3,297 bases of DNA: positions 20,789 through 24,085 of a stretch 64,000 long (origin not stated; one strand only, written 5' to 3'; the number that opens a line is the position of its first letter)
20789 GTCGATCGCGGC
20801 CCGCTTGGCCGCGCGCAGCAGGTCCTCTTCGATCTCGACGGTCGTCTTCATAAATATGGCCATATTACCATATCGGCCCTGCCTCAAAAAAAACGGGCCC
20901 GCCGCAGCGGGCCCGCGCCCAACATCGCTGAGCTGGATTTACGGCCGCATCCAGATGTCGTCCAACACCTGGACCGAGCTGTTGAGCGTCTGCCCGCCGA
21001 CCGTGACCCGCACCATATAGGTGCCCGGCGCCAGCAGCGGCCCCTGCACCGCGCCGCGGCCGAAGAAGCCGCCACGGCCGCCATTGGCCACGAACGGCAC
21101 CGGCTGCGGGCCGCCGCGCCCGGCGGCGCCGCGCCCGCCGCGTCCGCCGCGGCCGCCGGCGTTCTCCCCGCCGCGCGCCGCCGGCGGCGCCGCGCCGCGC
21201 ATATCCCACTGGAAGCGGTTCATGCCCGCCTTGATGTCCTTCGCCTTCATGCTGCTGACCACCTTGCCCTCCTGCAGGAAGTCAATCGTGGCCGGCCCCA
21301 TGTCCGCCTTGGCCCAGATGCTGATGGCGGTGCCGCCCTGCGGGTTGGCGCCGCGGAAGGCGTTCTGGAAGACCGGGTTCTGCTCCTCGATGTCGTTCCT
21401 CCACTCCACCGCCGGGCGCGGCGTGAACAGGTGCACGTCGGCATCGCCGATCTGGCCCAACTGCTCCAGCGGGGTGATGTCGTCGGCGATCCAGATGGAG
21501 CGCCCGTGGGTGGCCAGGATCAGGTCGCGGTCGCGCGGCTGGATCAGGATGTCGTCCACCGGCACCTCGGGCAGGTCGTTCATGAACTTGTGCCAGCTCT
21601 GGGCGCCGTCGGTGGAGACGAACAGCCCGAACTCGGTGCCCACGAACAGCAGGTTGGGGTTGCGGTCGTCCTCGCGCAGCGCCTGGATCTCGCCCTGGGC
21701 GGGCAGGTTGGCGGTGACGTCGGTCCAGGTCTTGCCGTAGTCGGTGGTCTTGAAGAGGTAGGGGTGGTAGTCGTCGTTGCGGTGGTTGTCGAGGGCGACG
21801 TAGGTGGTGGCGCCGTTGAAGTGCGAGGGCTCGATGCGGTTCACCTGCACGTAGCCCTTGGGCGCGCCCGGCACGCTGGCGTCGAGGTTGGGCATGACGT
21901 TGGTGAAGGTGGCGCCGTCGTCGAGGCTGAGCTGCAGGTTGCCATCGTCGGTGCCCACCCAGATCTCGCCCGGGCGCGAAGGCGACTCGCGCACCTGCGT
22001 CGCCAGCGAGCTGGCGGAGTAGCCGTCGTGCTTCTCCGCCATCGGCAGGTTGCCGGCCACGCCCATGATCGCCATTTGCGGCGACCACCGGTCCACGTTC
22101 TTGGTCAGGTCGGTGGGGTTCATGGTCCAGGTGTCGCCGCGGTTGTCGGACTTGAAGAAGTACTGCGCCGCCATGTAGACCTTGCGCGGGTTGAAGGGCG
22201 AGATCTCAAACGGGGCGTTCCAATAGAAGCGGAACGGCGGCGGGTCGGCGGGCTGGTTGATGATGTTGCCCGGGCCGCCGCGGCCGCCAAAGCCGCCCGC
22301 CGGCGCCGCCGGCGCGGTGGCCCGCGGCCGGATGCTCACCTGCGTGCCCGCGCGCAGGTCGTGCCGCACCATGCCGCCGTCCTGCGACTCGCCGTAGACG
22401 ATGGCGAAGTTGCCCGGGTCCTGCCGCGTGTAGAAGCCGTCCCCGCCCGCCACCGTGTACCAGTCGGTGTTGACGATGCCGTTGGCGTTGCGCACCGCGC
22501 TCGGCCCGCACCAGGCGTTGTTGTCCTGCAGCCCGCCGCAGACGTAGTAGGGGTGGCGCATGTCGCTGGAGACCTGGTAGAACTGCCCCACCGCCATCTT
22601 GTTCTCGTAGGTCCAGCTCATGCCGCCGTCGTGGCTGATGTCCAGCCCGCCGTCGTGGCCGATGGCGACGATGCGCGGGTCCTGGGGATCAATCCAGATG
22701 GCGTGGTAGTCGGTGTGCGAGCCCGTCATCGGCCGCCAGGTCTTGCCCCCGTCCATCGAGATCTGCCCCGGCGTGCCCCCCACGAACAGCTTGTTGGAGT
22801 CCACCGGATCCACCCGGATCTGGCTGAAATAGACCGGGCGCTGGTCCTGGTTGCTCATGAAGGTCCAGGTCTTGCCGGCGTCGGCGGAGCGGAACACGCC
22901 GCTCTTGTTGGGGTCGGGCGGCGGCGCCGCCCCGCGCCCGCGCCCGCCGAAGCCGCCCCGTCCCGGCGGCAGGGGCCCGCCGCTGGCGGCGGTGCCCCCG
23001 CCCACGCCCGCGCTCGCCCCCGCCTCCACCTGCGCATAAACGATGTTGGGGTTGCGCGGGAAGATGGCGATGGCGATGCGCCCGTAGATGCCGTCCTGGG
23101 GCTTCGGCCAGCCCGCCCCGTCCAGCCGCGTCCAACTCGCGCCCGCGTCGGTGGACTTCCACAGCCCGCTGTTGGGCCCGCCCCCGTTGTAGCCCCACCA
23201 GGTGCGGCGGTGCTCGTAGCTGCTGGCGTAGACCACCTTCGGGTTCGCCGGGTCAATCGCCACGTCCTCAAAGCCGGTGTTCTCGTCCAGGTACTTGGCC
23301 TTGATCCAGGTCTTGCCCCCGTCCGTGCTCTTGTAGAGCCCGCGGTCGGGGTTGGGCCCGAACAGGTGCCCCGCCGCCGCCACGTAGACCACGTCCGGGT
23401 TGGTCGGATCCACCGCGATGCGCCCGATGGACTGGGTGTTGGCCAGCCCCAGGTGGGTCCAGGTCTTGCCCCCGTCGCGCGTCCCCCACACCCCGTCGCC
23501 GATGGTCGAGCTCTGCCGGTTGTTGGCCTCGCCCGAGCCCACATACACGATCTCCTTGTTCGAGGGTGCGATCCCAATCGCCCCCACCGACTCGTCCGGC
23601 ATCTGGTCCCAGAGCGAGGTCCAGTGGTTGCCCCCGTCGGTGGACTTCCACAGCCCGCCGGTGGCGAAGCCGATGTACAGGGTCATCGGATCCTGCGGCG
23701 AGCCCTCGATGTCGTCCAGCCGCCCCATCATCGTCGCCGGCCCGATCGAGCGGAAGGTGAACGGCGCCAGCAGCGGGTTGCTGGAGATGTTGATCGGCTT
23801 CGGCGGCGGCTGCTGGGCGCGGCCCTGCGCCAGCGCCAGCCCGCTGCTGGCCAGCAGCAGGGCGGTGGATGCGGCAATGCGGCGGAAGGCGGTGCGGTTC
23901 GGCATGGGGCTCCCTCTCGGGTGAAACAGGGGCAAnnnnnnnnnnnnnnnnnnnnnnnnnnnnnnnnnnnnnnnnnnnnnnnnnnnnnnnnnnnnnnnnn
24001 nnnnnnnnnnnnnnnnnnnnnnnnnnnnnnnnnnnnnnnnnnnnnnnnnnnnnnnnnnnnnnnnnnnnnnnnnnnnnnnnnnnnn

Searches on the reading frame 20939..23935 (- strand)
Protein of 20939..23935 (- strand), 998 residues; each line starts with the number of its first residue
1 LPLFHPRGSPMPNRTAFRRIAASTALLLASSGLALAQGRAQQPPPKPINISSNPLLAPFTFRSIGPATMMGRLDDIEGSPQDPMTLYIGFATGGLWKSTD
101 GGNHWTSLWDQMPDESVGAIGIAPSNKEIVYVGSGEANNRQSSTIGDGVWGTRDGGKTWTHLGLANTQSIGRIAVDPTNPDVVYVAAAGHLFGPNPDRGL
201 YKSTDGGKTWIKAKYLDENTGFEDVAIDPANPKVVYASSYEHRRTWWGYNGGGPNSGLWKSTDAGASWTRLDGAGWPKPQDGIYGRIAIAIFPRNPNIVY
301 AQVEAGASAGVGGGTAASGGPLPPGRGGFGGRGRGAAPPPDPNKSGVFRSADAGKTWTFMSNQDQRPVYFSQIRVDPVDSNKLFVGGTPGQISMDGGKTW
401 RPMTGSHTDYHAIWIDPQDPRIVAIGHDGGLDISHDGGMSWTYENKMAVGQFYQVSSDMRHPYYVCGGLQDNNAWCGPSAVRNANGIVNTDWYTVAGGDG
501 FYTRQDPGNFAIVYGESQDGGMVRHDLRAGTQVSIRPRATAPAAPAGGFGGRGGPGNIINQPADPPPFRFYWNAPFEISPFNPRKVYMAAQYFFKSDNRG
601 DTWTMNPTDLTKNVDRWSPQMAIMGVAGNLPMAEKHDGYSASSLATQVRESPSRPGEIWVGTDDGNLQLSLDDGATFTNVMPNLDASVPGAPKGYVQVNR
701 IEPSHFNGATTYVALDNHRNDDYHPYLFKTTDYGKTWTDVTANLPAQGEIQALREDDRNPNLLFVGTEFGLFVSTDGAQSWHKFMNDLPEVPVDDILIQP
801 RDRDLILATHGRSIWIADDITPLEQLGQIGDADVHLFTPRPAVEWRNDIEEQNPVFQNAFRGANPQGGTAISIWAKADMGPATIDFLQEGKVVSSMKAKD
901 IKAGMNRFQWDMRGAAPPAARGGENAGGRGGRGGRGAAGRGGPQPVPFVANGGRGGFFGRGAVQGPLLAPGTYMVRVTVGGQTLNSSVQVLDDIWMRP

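Call 10: search_protein_families(library=pfam, proteins=[window:20939-23935:-], max_evalue=0.01)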
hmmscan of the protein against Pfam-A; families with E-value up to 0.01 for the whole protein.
window:20939-23935:- (998 aa): 5 families
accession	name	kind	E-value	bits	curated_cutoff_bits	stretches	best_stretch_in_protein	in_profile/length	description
PF15902.12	Sortilin-Vps10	-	2.2e-28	99.7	33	3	149-272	3-113/446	Sortilin, neurotensin receptor 3,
PF02012.26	BNR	-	3.8e-07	29.5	27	0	201-210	1-10/12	BNR/Asp-box repeat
PF14870.12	PSII_BNR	-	0.00027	20.7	27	0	346-457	39-153/303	Photosynthesis system II assembly factor YCF48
PF24316.1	Tli3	-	0.0025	18.6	27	0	200-218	86-104/129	T6SS Tli3 immunity protein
PF15899.11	BNR_6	-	0.0028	18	27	0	727-740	1-14/14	BNR-Asp box repeat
